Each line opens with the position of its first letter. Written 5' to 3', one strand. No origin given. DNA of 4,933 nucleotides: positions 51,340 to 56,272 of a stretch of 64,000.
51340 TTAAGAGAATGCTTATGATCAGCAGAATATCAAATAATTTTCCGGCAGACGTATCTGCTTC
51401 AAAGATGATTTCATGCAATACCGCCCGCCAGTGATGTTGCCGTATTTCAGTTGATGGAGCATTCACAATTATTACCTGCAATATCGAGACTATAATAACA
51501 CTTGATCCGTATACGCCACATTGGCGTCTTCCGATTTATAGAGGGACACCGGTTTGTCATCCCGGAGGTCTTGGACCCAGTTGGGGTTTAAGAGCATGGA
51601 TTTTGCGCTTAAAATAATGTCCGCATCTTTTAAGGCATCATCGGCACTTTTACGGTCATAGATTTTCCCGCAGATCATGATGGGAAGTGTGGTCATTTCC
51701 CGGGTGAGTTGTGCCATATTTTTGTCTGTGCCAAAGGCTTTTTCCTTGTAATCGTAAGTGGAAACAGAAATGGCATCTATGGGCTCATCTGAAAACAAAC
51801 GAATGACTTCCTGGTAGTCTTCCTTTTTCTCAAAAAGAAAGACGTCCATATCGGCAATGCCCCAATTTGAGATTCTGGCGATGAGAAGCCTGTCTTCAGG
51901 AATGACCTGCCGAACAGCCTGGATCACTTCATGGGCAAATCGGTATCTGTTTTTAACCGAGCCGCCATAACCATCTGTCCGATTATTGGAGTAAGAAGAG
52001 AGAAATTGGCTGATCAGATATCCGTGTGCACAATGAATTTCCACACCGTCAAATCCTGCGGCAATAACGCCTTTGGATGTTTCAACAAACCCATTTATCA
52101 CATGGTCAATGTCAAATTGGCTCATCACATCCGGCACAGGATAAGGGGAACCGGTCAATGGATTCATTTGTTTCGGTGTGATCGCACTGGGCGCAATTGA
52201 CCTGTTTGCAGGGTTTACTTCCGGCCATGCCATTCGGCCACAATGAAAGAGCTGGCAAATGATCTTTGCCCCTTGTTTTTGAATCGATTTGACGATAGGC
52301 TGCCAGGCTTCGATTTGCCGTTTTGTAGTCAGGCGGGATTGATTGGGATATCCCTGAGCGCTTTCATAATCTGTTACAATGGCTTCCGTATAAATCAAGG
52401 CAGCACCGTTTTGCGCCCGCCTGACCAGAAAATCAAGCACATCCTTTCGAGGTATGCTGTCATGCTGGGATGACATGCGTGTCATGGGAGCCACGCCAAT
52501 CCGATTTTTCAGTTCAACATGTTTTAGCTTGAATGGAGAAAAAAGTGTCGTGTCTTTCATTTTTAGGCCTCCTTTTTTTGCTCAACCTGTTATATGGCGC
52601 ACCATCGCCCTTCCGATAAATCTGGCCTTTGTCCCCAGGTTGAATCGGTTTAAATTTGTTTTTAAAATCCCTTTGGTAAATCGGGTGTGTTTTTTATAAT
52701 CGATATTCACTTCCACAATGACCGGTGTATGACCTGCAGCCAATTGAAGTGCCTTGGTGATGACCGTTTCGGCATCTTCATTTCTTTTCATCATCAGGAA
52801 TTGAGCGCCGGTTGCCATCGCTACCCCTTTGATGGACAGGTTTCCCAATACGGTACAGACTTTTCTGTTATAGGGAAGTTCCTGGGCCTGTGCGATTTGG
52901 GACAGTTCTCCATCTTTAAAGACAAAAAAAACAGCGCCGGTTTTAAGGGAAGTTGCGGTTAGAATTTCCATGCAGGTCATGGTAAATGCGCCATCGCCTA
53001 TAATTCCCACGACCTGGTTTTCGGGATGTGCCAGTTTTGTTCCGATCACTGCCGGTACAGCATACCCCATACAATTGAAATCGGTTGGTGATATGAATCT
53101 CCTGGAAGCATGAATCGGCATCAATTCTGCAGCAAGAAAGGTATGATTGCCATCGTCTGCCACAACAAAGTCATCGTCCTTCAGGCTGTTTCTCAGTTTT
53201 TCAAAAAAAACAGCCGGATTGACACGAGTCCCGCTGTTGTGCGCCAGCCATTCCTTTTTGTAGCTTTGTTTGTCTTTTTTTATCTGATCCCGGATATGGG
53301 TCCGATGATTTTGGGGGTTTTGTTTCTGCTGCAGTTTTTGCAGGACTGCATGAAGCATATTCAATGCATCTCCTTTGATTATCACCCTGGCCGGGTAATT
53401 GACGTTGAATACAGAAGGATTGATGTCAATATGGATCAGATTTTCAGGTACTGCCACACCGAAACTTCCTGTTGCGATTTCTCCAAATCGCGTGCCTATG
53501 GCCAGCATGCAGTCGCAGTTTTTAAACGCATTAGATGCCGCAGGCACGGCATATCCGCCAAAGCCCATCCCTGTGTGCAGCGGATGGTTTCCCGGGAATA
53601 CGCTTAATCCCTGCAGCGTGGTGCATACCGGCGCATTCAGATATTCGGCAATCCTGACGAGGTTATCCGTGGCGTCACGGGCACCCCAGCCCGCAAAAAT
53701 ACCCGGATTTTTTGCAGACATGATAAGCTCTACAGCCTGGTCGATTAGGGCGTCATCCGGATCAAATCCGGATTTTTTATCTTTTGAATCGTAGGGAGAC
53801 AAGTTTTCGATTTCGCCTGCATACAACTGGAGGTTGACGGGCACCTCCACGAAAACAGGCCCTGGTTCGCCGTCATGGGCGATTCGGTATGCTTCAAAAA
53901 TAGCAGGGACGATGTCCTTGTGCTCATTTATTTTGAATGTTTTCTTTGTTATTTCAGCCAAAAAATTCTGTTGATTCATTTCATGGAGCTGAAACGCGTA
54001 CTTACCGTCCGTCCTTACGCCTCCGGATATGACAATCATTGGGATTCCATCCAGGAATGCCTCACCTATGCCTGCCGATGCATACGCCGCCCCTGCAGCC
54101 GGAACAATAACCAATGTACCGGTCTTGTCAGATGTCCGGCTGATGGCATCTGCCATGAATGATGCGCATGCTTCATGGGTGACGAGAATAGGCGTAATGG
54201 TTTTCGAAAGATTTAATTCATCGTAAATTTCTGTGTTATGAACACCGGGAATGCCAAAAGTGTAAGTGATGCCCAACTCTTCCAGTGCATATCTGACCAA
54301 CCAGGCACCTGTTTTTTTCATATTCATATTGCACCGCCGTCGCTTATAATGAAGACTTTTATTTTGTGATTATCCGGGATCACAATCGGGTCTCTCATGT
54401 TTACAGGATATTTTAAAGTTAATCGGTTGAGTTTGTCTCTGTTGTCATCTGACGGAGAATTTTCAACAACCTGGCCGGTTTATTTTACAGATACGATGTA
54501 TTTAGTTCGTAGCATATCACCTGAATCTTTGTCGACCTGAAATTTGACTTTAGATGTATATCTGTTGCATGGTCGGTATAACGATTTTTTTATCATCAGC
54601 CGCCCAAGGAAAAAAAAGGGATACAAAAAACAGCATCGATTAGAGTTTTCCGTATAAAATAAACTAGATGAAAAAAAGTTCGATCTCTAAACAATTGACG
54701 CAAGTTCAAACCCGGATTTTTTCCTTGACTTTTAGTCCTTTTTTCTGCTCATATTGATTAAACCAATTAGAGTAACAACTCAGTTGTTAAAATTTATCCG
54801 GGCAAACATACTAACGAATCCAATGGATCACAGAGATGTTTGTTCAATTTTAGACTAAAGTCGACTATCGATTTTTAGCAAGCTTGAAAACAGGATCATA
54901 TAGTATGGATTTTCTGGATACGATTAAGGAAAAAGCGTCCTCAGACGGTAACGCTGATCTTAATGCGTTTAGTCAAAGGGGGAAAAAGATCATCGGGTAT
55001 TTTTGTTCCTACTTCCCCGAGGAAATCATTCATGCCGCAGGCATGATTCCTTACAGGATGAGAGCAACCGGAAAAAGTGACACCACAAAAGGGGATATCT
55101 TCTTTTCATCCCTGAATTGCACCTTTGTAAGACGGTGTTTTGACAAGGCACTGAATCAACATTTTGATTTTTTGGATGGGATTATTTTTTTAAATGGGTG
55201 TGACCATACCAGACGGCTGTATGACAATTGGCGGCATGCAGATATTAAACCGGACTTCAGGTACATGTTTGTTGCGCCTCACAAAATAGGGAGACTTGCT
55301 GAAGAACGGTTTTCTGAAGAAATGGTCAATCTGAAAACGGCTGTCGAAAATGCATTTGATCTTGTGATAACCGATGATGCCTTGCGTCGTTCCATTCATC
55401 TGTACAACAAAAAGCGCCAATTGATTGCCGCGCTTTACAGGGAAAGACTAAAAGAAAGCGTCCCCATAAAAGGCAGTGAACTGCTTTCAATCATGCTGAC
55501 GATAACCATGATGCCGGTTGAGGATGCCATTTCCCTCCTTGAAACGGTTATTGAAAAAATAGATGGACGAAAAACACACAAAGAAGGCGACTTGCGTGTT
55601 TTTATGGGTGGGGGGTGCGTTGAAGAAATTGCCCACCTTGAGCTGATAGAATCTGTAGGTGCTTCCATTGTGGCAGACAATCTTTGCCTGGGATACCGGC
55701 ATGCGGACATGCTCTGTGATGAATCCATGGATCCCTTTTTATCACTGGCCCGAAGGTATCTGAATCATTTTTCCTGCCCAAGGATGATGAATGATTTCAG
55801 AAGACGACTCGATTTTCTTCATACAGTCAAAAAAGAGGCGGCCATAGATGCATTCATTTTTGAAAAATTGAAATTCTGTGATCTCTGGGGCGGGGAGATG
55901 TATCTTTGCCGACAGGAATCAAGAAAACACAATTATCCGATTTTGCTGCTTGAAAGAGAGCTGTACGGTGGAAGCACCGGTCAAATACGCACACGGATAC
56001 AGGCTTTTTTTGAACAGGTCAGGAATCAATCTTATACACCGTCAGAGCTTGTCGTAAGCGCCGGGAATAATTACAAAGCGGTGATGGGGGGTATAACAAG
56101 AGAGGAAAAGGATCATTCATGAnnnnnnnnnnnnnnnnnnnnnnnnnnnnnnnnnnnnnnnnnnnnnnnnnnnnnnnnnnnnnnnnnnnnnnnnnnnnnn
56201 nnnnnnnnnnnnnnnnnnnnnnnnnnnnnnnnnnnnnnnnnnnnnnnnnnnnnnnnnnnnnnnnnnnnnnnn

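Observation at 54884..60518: Five-gene operon: a Bcr/Bzd-like four-subunit ATP-driven radical enzyme with a GMC flavoprotein gene embedded between the catalytic subunits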

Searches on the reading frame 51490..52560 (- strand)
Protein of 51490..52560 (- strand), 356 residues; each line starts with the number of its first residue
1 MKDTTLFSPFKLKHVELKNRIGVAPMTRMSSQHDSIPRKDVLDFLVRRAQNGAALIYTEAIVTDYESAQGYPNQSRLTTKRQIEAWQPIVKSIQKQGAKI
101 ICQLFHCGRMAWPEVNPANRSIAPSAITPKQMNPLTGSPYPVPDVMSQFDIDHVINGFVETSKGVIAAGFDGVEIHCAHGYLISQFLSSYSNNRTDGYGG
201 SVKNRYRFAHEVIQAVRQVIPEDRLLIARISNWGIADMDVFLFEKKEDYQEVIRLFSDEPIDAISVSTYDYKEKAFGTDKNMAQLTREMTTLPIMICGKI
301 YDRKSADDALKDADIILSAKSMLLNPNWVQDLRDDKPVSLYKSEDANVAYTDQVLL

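Call 3: search_protein_families(library=pfam, proteins=[window:51490-52560:-], max_evalue=0.01)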
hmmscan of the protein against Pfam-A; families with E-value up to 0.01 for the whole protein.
window:51490-52560:- (356 aa): 1 family
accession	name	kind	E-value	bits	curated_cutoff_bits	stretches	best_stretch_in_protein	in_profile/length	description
PF00724.26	Oxidored_FMN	-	7.6e-72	242.9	27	1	6-334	2-337/342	NADH:flavin oxidoreductase / NADH oxidase family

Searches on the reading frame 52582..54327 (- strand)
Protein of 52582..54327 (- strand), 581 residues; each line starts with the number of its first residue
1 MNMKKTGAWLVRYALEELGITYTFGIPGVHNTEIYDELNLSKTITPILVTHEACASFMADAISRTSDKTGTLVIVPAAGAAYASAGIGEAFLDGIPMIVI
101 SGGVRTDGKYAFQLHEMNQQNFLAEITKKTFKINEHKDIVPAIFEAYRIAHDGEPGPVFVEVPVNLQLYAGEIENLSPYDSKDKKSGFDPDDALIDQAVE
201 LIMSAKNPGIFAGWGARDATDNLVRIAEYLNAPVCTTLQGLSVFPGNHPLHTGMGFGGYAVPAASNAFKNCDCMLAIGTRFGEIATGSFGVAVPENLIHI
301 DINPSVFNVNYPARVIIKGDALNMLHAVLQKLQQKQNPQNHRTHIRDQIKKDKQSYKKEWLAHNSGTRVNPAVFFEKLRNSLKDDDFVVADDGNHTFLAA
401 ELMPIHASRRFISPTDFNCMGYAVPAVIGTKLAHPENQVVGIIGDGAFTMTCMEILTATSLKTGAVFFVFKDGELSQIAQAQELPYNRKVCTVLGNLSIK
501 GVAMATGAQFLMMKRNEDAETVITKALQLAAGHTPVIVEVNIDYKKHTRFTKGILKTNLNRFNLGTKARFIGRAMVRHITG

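Call 3: search_protein_families(library=pfam, proteins=[window:52582-54327:-], max_evalue=0.01)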
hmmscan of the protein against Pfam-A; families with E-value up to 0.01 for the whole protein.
window:52582-54327:- (581 aa): 3 families
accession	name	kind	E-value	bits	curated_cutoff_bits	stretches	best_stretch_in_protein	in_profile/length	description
PF00205.28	TPP_enzyme_M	-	1.9e-33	115.5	30.4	1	195-327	1-136/137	Thiamine pyrophosphate enzyme, central domain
PF02775.26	TPP_enzyme_C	-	2.4e-26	92.8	21.9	1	393-540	3-151/151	Thiamine pyrophosphate enzyme, C-terminal TPP binding domain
PF02776.23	TPP_enzyme_N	-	9.6e-25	87.1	26.8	1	6-120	2-117/119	Thiamine pyrophosphate enzyme, N-terminal TPP binding domain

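Call 4: search_protein_families(library=ncbifam, proteins=[window:52582-54327:-], max_evalue=0.01)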
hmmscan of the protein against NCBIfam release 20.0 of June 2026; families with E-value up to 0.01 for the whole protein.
window:52582-54327:- (581 aa): 54 families (the best 25 are shown)
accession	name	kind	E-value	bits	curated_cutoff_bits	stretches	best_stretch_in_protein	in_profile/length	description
TIGR00118.1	acolac_lg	equivalog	9.8e-99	331.3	538.35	1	6-547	2-539/557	biosynthetic-type acetolactate synthase large subunit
NF004710.0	PRK06048.1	equivalog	4.8e-89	299.3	976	1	5-546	8-541/561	acetolactate synthase large subunit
NF004919.0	PRK06276.1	equivalog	9.9e-88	294.9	866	1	7-545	3-541/582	acetolactate synthase large subunit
NF005860.0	PRK07789.1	equivalog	2.2e-81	274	881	1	4-542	33-578/615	acetolactate synthase large subunit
NF005712.0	PRK07524.1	subfamily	8.5e-81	272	500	1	3-545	2-532/536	5-guanidino-2-oxopentanoate decarboxylase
NF006122.0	PRK08266.1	subfamily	7.6e-79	265.6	571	1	4-547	3-529/543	hypothetical protein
NF006581.0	PRK09107.1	equivalog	5.1e-78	262.9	974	1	3-543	9-554/595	acetolactate synthase 3 large subunit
NF006016.1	PRK08155.1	equivalog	7.5e-78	262.3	870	1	4-546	2-536/554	acetolactate synthase large subunit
NF006187.0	PRK08322.1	equivalog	5.3e-76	256.2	509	1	8-554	5-541/548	acetolactate synthase large subunit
NF006524.0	PRK08978.1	equivalog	1.6e-75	254.5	738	1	6-546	2-528/548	acetolactate synthase 2 catalytic subunit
NF005058.0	PRK06466.1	equivalog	5.8e-75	252.9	951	1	6-548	5-553/574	acetolactate synthase 3 large subunit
NF006052.0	PRK08199.1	subfamily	1.3e-74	251.6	539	1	3-548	6-543/559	thiamine pyrophosphate protein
NF006378.0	PRK08617.1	equivalog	2.1e-74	250.8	510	1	2-558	5-554/556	acetolactate synthase AlsS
NF006525.0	PRK08979.1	equivalog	7.6e-74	249.1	1084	1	6-548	5-551/572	acetolactate synthase 3 large subunit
NF005936.0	PRK07979.1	equivalog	4.9e-73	246.4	1080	1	6-548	5-553/574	acetolactate synthase 3 large subunit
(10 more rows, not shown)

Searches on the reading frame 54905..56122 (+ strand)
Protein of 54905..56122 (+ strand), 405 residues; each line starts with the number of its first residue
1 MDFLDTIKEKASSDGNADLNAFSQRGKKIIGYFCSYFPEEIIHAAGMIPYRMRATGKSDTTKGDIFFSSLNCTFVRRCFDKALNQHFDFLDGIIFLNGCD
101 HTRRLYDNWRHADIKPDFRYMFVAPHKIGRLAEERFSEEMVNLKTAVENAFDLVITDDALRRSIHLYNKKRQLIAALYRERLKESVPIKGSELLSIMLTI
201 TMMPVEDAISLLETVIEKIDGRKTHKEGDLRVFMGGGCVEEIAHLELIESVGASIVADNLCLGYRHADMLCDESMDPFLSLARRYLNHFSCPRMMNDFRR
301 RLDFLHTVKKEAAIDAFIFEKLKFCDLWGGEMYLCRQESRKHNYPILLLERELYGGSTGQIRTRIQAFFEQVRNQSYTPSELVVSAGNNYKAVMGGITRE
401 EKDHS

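Call 3: search_protein_families(library=pfam, proteins=[window:54905-56122:+], max_evalue=0.01)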
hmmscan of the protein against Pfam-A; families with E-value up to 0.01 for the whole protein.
window:54905-56122:+ (405 aa): 1 family
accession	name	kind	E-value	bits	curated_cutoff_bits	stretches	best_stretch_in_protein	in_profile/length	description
PF06050.19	HGD-D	-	7.3e-78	263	28.4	1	34-371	1-341/342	2-hydroxyglutaryl-CoA dehydratase, D-component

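Call 4: search_protein_families(library=ncbifam, proteins=[window:54905-56122:+], max_evalue=0.01)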
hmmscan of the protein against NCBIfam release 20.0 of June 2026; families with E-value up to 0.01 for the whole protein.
window:54905-56122:+ (405 aa): 4 families
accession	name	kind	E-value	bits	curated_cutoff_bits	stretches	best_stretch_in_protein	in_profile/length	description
NF040772.1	double_cubane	equivalog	2.7e-54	184.6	350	1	14-371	7-371/372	double-cubane-cluster-containing anaerobic reductase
NF052456.1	HyiscapDhHadC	equivalog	2e-40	138.9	700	1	14-370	14-370/372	(R)-2-hydroxyisocaproyl-CoA dehydratase subunit beta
TIGR03190.1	benz_CoA_bzdN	equivalog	3.1e-38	131.5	453.8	1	24-373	24-372/377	benzoyl-CoA reductase, bzd-type, subunit N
TIGR02263.1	benz_CoA_red_C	equivalog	5.3e-37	127.7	421.15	1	24-362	27-370/380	benzoyl-CoA reductase subunit C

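Call 13: search_solved_structures(query=window:54905-56122:+, max_evalue=0.01, show_alignments=3)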
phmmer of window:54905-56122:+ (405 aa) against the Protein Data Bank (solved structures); distinct sequences matched with E-value up to 0.01: 5.
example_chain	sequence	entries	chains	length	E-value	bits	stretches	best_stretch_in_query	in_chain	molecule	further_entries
8s02_B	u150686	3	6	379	1.8e-35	125.5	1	25-373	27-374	BzdN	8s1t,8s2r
3o3m_B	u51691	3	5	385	1.7e-31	112.5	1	7-372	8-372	beta subunit 2-hydroxyacyl-CoA dehydratase | beta-subunit 2-hydroxyacyl-CoA dehydratase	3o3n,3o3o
9g87_B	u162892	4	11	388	6.8e-31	110.5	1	9-372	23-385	3-methylbenzoyl-CoA reductase gamma subunit MbdN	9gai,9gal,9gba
7yyl_C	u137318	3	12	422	8.9e-25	90.3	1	19-372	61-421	Dehydratase family protein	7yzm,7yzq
6eno_A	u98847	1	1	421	1.7e-24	89.4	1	19-371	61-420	Dehydratase family protein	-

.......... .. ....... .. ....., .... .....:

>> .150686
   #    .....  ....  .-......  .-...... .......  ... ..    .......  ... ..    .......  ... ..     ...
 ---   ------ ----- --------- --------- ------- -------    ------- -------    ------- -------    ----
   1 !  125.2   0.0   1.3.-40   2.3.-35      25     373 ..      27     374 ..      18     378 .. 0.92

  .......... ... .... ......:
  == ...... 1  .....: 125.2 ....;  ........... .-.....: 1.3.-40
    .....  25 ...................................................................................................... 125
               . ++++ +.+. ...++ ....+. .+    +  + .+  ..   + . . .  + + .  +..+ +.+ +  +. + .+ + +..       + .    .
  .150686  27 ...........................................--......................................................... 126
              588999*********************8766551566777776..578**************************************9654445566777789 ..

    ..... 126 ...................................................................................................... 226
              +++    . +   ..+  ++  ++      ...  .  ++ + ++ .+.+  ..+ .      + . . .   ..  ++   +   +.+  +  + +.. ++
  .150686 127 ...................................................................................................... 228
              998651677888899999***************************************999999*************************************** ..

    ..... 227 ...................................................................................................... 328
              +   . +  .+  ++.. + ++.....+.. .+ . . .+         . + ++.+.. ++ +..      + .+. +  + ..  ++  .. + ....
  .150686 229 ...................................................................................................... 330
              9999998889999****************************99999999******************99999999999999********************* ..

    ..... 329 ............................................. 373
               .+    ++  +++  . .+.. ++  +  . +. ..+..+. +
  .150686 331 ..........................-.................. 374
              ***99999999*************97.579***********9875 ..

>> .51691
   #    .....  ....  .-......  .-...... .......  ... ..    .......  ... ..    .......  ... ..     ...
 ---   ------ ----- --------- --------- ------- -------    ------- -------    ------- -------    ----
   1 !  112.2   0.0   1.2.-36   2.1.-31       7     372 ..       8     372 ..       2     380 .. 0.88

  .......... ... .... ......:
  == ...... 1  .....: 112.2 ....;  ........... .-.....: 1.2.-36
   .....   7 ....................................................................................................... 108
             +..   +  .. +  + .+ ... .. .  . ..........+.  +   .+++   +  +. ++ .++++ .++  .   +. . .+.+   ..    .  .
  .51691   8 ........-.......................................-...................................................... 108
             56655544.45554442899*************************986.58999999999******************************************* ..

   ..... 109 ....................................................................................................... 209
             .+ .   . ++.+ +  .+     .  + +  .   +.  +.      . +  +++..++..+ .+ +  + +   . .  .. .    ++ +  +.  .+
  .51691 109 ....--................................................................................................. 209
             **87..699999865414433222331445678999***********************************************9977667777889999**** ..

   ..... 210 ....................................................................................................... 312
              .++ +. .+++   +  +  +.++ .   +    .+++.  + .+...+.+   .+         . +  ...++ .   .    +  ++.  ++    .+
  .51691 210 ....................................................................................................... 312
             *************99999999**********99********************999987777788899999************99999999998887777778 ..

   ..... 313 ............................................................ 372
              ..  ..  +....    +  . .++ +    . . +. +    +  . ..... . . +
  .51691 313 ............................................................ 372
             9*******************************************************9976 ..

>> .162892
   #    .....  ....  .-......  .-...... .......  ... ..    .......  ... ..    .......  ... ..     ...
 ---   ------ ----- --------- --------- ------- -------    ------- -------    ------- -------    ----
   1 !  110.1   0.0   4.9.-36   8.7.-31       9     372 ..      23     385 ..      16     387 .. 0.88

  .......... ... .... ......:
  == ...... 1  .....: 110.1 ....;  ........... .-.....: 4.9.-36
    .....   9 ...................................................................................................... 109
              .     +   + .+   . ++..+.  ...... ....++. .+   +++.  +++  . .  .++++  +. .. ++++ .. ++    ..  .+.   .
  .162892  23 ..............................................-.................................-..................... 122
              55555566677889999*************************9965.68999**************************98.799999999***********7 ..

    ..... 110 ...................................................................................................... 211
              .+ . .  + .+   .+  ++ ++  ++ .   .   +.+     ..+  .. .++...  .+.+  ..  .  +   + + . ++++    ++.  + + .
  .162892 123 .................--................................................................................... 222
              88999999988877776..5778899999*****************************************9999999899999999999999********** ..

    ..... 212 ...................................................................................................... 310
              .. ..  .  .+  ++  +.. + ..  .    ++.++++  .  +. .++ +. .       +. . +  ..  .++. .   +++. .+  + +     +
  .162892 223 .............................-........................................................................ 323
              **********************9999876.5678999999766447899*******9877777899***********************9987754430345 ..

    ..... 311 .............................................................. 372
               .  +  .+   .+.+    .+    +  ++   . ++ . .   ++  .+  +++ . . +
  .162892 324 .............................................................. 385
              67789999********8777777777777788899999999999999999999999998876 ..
